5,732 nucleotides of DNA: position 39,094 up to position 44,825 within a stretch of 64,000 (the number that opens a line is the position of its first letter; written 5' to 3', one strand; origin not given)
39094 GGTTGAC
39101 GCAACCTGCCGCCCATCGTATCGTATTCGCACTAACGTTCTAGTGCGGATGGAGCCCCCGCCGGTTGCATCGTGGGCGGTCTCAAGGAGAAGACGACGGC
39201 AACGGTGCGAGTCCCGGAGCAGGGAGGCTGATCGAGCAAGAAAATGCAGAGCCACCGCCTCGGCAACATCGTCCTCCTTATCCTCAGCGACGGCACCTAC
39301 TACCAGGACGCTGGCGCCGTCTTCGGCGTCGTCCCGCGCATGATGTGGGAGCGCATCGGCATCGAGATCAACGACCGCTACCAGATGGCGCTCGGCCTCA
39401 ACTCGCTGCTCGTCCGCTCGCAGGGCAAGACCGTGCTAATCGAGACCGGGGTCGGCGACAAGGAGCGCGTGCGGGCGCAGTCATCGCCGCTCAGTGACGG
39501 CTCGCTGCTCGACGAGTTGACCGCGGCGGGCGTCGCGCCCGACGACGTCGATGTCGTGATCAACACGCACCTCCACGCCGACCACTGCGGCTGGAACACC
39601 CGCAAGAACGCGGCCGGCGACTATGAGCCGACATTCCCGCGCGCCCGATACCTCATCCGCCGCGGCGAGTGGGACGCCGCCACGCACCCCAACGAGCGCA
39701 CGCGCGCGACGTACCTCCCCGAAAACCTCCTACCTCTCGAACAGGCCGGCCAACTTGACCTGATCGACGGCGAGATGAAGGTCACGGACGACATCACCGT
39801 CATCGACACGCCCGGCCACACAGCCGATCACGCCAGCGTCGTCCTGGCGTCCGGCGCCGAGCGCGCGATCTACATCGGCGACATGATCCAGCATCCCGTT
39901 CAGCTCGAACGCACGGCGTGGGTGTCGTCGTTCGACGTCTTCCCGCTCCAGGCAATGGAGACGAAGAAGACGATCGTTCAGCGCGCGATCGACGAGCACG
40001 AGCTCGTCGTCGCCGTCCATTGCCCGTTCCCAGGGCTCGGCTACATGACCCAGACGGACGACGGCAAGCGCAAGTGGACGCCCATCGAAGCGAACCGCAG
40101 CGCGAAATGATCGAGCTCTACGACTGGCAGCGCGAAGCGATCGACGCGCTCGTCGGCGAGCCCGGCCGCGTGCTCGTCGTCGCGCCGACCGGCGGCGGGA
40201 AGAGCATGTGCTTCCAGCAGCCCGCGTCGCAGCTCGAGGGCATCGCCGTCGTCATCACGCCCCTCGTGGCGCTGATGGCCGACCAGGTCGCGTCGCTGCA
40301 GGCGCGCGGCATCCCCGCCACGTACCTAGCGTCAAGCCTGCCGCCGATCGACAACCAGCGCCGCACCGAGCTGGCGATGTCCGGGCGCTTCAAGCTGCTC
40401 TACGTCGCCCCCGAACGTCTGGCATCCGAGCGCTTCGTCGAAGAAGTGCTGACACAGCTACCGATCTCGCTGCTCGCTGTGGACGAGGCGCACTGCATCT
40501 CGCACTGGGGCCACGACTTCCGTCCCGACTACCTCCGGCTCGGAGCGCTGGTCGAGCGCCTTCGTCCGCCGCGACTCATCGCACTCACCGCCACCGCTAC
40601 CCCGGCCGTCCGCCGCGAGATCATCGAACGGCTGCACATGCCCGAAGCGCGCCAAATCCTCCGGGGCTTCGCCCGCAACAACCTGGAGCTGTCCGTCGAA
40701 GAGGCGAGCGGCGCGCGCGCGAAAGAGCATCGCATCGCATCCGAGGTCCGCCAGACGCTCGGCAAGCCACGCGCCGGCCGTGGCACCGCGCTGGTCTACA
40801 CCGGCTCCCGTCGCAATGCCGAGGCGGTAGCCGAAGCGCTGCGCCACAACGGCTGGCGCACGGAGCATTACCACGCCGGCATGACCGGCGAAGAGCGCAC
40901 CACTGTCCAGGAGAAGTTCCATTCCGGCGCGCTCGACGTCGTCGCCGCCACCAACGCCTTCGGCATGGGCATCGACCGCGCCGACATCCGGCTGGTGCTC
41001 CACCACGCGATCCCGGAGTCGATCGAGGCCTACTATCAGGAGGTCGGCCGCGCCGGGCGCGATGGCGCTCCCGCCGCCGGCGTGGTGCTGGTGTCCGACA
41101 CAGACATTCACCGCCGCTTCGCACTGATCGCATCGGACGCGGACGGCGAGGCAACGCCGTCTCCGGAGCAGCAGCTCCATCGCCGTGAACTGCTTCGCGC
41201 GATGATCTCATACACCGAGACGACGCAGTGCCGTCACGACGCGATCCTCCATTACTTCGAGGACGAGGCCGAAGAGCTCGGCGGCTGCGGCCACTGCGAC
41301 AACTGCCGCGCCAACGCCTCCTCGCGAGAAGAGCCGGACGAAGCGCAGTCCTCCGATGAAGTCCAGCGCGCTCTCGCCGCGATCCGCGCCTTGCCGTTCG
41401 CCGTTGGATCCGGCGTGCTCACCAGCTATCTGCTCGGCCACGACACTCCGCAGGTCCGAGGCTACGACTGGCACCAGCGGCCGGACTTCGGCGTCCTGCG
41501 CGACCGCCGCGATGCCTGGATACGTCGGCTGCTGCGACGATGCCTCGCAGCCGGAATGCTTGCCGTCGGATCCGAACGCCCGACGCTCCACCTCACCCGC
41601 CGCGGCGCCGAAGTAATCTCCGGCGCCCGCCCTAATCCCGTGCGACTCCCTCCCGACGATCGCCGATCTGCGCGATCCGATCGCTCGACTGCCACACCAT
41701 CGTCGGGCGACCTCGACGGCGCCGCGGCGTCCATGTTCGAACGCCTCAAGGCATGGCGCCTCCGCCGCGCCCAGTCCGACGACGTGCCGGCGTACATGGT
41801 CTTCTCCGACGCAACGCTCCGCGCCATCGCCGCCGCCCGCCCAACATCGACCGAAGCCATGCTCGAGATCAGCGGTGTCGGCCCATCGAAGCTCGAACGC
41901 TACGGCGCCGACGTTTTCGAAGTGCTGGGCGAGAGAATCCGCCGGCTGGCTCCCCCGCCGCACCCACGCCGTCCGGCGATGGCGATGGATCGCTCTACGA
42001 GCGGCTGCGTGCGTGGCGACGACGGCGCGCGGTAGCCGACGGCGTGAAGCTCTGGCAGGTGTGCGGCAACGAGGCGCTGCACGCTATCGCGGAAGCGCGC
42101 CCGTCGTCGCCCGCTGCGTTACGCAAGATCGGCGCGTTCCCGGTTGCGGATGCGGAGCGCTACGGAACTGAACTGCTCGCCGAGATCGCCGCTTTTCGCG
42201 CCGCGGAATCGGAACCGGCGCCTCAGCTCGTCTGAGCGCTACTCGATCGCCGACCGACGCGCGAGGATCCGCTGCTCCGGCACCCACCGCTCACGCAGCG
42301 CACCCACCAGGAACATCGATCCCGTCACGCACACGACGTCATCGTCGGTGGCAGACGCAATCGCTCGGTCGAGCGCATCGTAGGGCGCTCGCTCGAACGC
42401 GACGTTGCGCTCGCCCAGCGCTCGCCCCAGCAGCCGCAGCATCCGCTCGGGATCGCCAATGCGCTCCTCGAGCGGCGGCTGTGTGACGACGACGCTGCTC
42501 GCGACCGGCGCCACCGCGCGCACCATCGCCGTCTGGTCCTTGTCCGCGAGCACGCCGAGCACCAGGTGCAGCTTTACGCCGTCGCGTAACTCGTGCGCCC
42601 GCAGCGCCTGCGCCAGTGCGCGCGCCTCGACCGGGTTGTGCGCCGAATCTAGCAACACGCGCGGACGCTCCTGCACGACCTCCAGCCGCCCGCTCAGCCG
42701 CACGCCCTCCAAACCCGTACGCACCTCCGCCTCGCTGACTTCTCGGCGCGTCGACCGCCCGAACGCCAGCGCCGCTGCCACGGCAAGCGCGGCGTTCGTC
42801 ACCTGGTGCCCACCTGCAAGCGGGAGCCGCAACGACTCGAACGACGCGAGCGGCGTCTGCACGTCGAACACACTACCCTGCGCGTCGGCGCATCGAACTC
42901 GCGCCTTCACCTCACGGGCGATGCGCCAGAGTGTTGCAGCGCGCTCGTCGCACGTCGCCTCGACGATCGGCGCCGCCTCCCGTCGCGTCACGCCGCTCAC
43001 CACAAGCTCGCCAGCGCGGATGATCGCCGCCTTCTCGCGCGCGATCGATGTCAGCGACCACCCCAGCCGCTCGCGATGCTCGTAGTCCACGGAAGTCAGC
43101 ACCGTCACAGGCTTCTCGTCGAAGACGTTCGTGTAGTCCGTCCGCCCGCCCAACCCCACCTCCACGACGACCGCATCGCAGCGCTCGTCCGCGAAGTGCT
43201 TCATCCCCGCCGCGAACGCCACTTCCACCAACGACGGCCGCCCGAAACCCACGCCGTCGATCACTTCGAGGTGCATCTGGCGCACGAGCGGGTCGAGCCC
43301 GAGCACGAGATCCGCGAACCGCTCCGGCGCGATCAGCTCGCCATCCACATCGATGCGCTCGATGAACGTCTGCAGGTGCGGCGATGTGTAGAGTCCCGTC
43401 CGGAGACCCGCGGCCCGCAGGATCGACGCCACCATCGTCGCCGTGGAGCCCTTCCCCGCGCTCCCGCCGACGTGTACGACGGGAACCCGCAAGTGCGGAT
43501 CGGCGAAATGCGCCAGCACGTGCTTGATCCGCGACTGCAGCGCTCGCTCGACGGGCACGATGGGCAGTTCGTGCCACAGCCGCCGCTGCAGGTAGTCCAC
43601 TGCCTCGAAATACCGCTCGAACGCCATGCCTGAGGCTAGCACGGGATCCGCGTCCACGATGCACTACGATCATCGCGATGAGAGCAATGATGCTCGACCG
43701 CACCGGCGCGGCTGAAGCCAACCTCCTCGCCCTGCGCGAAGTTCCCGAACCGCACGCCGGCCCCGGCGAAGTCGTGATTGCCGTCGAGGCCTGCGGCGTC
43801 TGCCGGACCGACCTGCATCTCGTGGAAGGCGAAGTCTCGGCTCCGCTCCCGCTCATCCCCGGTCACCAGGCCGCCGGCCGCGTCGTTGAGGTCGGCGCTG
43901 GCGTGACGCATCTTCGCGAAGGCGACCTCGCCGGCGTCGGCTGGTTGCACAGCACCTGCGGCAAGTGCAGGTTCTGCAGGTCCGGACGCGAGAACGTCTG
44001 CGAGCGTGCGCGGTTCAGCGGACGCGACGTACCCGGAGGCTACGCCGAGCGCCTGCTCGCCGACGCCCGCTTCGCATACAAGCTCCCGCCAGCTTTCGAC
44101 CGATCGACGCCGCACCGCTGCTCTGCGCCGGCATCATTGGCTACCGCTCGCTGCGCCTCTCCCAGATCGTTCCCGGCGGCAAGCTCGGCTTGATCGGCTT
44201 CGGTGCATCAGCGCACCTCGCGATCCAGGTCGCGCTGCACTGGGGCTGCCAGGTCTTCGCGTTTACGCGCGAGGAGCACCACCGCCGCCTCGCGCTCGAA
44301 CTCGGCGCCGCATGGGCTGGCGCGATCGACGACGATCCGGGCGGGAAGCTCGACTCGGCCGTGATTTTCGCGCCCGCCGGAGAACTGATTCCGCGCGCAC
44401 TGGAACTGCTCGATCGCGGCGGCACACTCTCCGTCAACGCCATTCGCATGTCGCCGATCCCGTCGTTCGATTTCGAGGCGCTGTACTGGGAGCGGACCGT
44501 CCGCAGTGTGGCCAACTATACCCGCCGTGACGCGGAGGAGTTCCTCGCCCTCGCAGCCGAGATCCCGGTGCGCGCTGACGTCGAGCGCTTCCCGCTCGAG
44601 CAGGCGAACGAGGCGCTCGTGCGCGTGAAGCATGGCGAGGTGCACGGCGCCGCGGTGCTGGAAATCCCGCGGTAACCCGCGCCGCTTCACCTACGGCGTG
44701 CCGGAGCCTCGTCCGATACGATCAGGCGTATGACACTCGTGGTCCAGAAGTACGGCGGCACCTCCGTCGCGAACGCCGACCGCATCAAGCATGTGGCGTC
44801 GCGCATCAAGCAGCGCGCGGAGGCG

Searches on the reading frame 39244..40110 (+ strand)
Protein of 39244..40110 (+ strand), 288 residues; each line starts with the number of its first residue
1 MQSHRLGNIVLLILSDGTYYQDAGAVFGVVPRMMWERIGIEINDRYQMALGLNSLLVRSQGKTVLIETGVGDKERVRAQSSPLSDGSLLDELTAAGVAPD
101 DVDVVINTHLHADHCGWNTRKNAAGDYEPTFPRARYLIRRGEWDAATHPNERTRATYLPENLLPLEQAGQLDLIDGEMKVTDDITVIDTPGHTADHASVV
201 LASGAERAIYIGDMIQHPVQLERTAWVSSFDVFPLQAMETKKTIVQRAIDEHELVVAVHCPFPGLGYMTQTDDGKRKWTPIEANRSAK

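Call 33: search_protein_families(library=pfam, proteins=[window:39244-40110:+], max_evalue=0.001)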
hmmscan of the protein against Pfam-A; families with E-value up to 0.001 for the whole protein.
window:39244-40110:+ (288 aa): 2 families
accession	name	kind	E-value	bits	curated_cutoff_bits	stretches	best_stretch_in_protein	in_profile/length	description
PF00753.33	Lactamase_B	-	5.6e-18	66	22.7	1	53-256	7-193/196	Metallo-beta-lactamase superfamily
PF12706.13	Lactamase_B_2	-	1.1e-05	25.6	27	1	95-234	24-161/200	Beta-lactamase superfamily domain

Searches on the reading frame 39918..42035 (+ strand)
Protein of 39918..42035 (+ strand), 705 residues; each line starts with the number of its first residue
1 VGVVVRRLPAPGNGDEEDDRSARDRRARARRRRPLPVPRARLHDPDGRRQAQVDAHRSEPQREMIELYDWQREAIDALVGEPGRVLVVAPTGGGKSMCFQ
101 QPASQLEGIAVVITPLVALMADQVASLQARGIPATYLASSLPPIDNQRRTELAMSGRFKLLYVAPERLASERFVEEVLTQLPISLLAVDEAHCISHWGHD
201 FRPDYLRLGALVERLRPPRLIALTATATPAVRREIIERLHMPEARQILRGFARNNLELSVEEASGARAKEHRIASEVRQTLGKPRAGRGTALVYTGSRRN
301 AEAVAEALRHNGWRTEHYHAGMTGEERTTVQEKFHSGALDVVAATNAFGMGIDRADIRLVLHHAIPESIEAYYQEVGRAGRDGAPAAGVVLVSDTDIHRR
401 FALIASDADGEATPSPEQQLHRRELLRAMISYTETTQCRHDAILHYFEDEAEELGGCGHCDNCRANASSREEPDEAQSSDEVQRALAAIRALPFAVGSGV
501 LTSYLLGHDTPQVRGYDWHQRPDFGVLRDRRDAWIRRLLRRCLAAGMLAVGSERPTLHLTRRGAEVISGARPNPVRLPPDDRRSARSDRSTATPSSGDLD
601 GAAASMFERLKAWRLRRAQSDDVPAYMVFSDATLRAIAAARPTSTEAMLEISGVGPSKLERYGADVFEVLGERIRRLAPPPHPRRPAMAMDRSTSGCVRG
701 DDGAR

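Call 33: search_protein_families(library=pfam, proteins=[window:39918-42035:+], max_evalue=0.001)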
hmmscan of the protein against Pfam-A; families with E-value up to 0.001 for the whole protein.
window:39918-42035:+ (705 aa): 6 families
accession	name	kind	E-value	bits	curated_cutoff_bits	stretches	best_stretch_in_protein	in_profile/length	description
PF00570.28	HRDC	-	8.6e-23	80.5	23.8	1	606-669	4-67/68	HRDC domain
PF00270.35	DEAD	-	1.3e-21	77.5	26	1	70-230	3-163/167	DEAD/DEAH box helicase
PF00271.37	Helicase_C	-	3.3e-19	69.6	23.5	1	287-383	14-110/110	Helicase conserved C-terminal domain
PF16124.10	RecQ_Zn_bind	-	1.4e-14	55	25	1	396-464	3-66/66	RecQ zinc-binding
PF09382.16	RQC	-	6.4e-11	42.5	23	1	479-578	8-108/114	RQC domain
PF04851.21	ResIII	-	0.00017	22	22.5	1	65-227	2-162/164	Type III restriction enzyme, res subunit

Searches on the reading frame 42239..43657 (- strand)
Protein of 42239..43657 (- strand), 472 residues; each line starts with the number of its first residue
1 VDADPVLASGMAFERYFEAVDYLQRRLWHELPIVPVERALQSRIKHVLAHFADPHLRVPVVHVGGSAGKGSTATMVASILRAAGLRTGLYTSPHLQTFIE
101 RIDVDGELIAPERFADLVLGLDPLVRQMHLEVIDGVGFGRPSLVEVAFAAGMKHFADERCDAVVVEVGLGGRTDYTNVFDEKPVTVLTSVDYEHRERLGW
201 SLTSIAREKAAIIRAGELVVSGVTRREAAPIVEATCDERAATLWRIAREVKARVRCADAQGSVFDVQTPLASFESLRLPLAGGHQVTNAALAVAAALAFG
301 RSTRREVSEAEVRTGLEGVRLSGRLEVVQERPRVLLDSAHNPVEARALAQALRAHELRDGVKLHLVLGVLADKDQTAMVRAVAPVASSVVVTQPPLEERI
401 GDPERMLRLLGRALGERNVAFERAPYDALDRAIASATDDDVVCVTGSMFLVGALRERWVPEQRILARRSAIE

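Call 33: search_protein_families(library=pfam, proteins=[window:42239-43657:-], max_evalue=0.001)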
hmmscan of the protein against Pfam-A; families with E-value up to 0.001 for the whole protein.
window:42239-43657:- (472 aa): 2 families
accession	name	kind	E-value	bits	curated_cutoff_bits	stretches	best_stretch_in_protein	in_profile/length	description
PF02875.26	Mur_ligase_C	-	7.1e-18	66.1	28.4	1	323-447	1-126/127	Mur ligase, glutamate ligase domain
PF08245.18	Mur_ligase_M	-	9e-11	42.5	24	1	150-296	47-200/200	Mur ligase middle domain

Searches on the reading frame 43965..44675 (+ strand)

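Call 33: search_protein_families(library=pfam, proteins=[window:43965-44675:+], max_evalue=0.001)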
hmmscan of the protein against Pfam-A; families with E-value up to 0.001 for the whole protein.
window:43965-44675:+ (236 aa): 2 families
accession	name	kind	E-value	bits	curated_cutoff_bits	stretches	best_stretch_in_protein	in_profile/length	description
PF00107.32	ADH_zinc_N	-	3.2e-11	43.7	31.8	1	84-198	4-128/129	Zinc-binding dehydrogenase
PF13602.12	ADH_zinc_N_2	-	5e-05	24.7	27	1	128-232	23-134/134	Zinc-binding dehydrogenase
